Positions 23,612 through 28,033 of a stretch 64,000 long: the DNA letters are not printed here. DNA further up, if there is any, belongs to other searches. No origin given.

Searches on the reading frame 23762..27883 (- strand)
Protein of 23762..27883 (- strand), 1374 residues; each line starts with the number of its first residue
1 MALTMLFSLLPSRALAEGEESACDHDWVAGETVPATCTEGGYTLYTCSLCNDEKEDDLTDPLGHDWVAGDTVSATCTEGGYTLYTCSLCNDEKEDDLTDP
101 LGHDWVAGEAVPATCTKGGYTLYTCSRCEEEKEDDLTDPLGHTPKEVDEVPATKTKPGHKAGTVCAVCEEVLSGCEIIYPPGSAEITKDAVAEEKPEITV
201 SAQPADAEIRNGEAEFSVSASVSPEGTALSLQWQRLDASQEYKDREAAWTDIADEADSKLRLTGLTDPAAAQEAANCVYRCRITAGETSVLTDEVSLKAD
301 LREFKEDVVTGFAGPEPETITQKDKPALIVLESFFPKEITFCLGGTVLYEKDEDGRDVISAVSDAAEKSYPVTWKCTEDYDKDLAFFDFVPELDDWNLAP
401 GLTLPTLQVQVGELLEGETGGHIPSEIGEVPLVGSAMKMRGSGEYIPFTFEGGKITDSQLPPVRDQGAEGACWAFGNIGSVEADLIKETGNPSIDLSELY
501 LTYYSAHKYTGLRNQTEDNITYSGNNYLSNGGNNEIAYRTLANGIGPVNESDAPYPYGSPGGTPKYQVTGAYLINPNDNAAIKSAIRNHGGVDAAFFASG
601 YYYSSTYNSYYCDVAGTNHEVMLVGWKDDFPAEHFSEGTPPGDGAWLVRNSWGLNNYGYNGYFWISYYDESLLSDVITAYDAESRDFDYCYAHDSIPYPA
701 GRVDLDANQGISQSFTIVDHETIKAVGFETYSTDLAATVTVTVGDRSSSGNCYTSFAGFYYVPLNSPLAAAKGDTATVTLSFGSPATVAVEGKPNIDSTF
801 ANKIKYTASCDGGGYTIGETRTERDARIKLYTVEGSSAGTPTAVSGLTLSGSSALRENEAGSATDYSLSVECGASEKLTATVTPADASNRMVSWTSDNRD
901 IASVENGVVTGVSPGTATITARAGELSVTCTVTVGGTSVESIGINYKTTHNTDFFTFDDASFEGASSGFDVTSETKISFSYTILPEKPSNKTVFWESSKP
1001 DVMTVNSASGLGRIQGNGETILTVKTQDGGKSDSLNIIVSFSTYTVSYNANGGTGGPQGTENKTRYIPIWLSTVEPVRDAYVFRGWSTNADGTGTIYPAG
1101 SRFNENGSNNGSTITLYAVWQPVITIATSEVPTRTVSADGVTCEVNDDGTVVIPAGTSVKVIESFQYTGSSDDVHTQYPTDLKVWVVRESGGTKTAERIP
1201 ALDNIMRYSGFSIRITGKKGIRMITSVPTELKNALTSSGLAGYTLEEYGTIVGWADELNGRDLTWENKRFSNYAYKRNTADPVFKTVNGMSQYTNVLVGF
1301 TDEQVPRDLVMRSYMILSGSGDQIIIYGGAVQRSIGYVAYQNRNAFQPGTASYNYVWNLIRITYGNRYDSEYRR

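Call 49: search_protein_families(library=pfam, proteins=[window:23762-27883:-], max_evalue=0.00001)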
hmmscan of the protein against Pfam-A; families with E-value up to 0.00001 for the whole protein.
window:23762-27883:- (1374 aa): 4 families
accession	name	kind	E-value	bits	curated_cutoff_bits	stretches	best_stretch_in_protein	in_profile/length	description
PF00112.29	Peptidase_C1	-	1.2e-20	75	20.7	1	459-667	13-204/220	Papain family cysteine protease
PF02368.24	Big_2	-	1.9e-17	63.4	22.8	1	866-932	10-79/79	Bacterial Ig-like domain (group 2)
PF09479.16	Flg_new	-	1.2e-08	35.4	27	1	1044-1118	1-64/65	Listeria-Bacteroides repeat domain (List_Bact_rpt)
PF22359.2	Big-like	-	1.5e-06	28.8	27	1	892-934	3-46/48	Bacterial Ig-like domain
